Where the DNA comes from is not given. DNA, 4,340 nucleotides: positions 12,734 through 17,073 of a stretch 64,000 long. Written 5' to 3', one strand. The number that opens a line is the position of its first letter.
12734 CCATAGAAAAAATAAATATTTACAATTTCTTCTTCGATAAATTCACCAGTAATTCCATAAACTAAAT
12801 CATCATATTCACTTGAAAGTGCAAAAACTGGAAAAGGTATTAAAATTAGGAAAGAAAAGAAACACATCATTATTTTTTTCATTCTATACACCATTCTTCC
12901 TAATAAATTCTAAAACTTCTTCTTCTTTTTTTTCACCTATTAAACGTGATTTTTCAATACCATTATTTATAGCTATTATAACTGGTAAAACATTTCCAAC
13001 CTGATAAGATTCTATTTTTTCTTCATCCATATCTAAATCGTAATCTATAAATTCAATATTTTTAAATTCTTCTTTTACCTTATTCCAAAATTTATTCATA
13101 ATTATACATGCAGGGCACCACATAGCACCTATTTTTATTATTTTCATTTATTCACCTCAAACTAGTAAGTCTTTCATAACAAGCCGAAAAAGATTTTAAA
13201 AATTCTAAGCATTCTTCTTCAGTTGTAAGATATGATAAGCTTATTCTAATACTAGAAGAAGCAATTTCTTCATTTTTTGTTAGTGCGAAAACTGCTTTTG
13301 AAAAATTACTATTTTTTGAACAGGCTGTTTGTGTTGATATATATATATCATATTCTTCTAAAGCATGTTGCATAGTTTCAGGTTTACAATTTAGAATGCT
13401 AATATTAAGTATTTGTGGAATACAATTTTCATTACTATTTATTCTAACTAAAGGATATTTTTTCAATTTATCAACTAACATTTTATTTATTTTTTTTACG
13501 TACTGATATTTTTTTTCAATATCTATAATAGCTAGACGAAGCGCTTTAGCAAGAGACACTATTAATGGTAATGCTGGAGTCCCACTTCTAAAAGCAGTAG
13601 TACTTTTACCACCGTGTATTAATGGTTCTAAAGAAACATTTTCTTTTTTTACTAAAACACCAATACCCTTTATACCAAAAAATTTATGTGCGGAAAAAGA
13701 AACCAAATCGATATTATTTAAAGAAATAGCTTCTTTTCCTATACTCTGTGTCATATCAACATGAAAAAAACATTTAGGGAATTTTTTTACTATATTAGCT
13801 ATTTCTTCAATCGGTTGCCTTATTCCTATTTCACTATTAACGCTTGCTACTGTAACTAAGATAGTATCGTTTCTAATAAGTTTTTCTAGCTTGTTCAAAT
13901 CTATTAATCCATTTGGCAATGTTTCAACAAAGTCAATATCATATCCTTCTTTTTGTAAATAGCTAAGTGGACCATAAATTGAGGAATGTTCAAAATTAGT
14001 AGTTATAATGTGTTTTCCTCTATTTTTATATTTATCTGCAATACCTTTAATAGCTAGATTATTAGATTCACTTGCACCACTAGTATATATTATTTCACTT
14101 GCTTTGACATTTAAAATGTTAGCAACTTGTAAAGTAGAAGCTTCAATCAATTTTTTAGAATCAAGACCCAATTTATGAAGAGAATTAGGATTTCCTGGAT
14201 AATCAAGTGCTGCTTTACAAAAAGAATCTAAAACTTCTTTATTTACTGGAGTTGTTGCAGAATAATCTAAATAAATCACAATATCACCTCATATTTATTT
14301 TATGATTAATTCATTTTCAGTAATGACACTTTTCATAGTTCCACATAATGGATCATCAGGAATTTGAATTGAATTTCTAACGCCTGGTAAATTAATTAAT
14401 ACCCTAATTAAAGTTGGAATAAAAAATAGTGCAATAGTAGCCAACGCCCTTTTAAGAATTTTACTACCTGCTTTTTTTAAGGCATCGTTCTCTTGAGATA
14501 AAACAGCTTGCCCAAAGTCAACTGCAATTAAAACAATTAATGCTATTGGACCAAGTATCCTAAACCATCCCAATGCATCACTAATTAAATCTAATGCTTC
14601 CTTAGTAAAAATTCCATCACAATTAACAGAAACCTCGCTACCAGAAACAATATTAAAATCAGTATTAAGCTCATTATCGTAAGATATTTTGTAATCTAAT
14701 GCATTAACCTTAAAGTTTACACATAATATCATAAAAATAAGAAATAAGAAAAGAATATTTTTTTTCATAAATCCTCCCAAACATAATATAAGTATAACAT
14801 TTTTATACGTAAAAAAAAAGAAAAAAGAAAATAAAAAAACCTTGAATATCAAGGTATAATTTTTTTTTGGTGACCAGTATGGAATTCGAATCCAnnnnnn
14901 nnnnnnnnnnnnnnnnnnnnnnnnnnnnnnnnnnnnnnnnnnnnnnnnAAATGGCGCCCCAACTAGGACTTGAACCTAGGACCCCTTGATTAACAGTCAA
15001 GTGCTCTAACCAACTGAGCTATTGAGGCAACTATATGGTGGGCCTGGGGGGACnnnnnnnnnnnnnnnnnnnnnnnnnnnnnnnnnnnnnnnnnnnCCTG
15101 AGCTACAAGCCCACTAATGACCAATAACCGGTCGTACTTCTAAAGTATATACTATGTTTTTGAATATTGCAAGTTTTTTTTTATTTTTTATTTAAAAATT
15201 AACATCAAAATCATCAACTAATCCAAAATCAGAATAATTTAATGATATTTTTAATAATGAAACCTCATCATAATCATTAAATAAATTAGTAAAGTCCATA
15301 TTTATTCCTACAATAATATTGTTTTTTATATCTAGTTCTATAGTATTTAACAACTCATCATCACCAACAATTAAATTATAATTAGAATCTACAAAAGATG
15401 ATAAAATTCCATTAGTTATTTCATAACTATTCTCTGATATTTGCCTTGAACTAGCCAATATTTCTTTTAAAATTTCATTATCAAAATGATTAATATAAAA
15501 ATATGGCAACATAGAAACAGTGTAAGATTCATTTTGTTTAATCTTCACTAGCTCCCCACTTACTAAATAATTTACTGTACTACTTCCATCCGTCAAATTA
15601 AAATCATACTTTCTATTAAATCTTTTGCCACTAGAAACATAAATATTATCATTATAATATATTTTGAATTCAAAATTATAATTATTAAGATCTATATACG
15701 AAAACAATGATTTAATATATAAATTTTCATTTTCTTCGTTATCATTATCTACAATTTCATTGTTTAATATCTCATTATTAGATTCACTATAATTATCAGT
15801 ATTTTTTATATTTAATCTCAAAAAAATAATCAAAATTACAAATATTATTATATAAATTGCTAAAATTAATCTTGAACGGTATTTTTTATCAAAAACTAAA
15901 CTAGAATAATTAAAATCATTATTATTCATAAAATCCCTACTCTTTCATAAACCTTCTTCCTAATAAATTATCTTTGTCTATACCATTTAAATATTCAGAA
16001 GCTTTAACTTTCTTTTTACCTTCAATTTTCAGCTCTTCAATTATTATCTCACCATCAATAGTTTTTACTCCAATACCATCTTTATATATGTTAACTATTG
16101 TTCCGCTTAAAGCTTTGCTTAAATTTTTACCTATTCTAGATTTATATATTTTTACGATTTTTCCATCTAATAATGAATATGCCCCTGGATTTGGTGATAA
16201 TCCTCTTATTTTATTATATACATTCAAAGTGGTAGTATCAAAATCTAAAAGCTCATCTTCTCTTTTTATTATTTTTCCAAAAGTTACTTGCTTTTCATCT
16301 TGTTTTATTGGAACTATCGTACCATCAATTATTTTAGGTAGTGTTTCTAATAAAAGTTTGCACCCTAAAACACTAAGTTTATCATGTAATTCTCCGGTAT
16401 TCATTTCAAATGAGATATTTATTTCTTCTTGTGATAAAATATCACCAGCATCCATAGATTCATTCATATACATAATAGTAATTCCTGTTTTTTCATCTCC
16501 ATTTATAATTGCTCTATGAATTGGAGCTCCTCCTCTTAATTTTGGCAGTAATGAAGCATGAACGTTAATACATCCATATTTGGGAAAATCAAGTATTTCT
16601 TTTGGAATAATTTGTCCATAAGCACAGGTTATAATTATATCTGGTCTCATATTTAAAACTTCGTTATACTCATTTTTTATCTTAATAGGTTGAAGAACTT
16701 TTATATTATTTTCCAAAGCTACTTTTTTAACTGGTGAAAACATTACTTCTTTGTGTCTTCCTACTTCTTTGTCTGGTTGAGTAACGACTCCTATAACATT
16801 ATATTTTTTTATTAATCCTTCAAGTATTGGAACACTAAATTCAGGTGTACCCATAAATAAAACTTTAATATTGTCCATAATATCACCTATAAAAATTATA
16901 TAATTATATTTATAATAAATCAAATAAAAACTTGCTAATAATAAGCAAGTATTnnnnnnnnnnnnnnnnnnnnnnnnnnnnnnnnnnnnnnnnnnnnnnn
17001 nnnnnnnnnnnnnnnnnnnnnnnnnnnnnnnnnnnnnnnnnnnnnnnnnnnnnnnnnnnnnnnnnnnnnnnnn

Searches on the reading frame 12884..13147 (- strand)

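Call 24: search_protein_families(library=pfam, max_evalue=0.001, proteins=[window:12884-13147:-])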
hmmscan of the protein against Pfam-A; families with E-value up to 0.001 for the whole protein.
window:12884-13147:- (87 aa): 2 families
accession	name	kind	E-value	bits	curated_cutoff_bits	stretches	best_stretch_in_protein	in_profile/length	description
PF00085.26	Thioredoxin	-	2.2e-09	37.7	23.5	1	3-83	22-102/103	Thioredoxin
PF14595.12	Thioredoxin_9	-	1.6e-05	25.2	25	1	2-72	44-116/129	Thioredoxin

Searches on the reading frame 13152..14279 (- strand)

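Call 24: search_protein_families(library=pfam, max_evalue=0.001, proteins=[window:13152-14279:-])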
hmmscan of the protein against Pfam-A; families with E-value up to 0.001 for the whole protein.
window:13152-14279:- (375 aa): 1 family
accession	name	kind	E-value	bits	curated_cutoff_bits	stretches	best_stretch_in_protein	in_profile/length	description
PF00266.25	Aminotran_5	-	4e-72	243.7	21.5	1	2-357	1-368/371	Aminotransferase class-V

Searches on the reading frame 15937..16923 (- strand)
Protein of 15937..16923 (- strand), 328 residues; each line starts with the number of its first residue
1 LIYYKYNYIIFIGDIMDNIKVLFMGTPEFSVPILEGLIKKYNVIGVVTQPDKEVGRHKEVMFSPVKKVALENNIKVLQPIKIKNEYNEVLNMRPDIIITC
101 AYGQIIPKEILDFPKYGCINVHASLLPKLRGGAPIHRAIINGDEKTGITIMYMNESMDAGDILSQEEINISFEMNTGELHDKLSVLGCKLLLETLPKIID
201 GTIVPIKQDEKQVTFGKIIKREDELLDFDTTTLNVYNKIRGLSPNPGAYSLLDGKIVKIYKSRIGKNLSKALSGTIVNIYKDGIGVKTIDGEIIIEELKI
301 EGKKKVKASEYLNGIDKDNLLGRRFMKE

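Call 24: search_protein_families(library=pfam, max_evalue=0.001, proteins=[window:15937-16923:-])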
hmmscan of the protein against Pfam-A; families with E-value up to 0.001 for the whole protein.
window:15937-16923:- (328 aa): 2 families
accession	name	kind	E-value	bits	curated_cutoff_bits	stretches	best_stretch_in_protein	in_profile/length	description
PF00551.24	Formyl_trans_N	-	8.7e-38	130.3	26.1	1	19-194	3-180/181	Formyl transferase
PF02911.23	Formyl_trans_C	-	3.3e-24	85.4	21.1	1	219-314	2-98/100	Formyl transferase, C-terminal domain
